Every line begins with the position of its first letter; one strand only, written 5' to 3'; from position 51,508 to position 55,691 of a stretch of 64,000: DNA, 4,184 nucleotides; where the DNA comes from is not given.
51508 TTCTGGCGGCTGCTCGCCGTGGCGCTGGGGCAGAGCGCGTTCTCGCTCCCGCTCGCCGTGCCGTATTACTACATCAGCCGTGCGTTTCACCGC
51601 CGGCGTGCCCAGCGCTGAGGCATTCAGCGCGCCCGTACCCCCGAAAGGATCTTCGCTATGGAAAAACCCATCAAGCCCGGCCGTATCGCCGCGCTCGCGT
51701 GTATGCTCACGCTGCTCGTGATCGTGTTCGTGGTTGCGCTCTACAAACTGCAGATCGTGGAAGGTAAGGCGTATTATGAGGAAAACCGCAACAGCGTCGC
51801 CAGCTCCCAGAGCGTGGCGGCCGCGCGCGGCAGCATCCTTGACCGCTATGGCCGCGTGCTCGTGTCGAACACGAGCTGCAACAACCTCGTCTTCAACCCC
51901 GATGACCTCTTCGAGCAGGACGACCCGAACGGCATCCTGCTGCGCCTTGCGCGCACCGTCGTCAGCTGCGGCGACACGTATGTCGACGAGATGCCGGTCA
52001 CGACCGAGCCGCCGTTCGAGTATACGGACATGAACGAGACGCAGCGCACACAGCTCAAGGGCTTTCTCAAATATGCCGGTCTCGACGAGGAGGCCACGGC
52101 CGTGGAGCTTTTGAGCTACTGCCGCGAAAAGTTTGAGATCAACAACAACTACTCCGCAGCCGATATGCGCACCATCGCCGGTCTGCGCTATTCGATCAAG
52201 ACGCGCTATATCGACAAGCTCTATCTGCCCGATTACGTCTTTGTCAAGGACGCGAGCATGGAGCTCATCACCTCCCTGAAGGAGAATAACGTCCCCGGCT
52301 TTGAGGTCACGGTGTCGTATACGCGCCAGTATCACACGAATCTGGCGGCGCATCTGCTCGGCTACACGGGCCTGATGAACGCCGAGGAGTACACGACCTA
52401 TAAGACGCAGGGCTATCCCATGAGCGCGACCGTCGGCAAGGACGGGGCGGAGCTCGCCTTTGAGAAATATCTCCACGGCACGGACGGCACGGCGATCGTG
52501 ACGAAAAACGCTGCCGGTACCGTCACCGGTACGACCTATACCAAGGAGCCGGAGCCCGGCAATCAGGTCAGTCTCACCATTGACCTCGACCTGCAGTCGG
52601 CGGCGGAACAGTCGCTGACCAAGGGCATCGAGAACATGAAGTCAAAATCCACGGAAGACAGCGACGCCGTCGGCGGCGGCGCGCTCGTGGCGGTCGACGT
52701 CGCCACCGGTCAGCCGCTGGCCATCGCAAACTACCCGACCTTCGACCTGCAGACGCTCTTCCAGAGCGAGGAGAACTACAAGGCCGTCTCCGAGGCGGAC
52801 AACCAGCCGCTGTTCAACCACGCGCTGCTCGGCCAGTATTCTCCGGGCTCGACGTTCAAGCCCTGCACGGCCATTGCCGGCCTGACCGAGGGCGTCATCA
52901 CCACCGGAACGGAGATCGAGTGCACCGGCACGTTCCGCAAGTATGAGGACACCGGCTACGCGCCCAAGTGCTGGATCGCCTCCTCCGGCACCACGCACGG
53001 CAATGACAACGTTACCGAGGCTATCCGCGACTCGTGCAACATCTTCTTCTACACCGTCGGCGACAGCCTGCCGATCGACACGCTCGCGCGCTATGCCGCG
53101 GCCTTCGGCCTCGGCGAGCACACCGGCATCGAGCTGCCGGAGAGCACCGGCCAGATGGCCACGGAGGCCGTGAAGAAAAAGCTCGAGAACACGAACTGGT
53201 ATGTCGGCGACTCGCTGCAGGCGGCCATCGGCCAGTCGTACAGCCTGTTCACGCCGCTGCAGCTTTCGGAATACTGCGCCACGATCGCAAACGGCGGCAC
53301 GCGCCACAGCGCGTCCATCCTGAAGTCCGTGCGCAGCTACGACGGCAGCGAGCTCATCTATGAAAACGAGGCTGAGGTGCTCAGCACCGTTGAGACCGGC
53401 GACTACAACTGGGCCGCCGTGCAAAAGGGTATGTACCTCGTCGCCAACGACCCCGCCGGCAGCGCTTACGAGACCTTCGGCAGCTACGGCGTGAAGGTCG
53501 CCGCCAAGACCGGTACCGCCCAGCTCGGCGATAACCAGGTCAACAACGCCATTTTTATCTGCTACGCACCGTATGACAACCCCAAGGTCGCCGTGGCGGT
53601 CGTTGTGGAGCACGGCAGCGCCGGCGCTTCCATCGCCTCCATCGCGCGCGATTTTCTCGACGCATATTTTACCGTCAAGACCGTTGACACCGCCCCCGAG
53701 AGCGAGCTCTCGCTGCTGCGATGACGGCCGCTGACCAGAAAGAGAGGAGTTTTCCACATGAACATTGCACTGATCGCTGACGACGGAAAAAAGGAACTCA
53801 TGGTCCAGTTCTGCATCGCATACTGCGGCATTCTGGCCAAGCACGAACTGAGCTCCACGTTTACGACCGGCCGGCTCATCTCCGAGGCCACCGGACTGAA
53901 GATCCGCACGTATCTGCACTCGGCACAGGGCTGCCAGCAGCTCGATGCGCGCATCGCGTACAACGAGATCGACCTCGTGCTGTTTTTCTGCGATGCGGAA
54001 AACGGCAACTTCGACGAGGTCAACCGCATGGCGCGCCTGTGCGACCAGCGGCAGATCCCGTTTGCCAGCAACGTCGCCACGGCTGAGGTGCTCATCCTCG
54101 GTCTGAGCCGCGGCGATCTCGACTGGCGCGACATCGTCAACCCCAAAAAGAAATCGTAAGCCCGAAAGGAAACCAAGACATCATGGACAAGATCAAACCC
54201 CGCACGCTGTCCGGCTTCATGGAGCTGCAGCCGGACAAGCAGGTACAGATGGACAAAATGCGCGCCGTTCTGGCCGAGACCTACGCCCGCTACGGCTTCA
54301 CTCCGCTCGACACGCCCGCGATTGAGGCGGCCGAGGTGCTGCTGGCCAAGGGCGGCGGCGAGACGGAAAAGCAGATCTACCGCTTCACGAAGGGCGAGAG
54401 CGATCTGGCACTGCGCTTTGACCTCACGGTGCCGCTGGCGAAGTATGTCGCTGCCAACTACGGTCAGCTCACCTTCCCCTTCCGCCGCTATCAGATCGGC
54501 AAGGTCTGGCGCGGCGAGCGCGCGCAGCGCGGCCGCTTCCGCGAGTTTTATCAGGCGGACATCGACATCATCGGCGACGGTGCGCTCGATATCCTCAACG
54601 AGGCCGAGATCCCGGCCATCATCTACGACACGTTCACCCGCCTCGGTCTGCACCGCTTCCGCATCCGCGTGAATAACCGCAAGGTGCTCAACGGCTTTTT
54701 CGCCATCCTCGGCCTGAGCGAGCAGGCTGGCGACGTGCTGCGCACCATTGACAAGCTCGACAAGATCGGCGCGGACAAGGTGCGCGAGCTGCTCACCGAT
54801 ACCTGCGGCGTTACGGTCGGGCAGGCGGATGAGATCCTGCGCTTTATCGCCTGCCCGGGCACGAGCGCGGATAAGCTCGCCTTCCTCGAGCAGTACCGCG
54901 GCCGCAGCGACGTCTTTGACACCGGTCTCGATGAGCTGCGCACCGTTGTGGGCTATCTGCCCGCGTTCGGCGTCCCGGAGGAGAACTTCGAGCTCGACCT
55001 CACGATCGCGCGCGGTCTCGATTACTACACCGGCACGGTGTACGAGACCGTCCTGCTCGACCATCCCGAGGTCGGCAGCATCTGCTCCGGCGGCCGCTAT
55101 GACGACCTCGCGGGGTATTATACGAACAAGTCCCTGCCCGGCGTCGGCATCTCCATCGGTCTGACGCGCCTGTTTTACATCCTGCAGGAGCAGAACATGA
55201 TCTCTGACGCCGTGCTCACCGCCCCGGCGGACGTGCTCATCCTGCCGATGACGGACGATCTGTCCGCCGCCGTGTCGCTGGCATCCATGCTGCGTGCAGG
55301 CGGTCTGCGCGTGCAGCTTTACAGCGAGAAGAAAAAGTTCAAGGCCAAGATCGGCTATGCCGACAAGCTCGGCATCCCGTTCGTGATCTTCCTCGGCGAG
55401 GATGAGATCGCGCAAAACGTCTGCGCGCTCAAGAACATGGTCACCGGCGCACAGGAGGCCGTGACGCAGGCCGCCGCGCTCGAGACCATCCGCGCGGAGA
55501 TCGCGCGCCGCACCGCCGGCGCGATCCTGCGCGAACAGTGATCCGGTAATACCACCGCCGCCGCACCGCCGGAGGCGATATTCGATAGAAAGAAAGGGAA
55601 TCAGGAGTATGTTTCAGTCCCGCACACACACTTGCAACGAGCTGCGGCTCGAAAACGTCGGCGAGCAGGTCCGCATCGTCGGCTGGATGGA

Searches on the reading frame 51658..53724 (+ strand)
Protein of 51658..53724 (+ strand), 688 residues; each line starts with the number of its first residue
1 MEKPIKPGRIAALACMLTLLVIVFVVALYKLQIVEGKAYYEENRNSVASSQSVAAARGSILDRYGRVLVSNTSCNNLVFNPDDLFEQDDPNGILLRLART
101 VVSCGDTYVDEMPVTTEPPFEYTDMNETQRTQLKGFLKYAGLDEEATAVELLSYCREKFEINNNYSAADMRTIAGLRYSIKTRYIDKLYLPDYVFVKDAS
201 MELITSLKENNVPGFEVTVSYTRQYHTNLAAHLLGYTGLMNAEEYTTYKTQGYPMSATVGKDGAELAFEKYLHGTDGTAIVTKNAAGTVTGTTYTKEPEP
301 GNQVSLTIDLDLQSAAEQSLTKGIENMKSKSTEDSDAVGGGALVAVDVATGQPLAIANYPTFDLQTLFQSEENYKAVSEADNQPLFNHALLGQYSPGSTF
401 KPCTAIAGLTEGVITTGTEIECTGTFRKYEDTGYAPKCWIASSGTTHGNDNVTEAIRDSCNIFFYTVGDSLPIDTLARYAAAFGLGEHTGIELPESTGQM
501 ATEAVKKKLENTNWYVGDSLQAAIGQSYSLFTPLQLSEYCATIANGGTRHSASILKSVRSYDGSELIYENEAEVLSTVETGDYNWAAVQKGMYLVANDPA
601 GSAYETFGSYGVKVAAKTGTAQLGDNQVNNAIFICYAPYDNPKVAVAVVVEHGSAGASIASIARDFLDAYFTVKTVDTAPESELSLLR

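Call 94: search_protein_families(library=pfam, proteins=[window:51658-53724:+], max_evalue=0.0001)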
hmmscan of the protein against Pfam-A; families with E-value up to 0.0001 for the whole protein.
window:51658-53724:+ (688 aa): 2 families
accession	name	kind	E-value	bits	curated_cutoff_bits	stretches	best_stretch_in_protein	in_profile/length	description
PF00905.27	Transpeptidase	-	4.6e-55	187.4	22.1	1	341-667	1-298/299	Penicillin binding protein transpeptidase domain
PF03717.20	PBP_dimer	-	2.4e-29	103.4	24.4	1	54-292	3-178/180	Penicillin-binding Protein dimerisation domain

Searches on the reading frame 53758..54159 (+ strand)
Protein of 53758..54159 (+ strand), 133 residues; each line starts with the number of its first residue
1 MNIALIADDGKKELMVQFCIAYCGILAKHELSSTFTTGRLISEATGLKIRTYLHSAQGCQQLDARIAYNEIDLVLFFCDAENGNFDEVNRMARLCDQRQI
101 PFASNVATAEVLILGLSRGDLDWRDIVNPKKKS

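Call 94: search_protein_families(library=pfam, proteins=[window:53758-54159:+], max_evalue=0.0001)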
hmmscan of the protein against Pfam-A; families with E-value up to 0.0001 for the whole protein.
window:53758-54159:+ (133 aa): 1 family
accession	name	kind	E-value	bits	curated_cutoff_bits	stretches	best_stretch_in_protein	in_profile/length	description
PF02142.27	MGS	-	2.3e-06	28.1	24.1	1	28-103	13-93/94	MGS-like domain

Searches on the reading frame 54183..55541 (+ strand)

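Call 94: search_protein_families(library=pfam, proteins=[window:54183-55541:+], max_evalue=0.0001)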
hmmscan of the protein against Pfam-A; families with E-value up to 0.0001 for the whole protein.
window:54183-55541:+ (452 aa): 3 families
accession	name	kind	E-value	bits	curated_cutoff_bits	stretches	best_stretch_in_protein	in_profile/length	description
PF13393.11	tRNA-synt_His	-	5.7e-37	128.1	25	1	11-330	1-308/308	Histidyl-tRNA synthetase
PF03129.25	HGTP_anticodon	-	1.9e-15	57.2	21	1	350-438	1-93/94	Anticodon binding domain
PF00587.30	tRNA-synt_2b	-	9.9e-05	22.9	29.3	0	97-167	34-107/179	tRNA synthetase class II core domain (G, H, P, S and T)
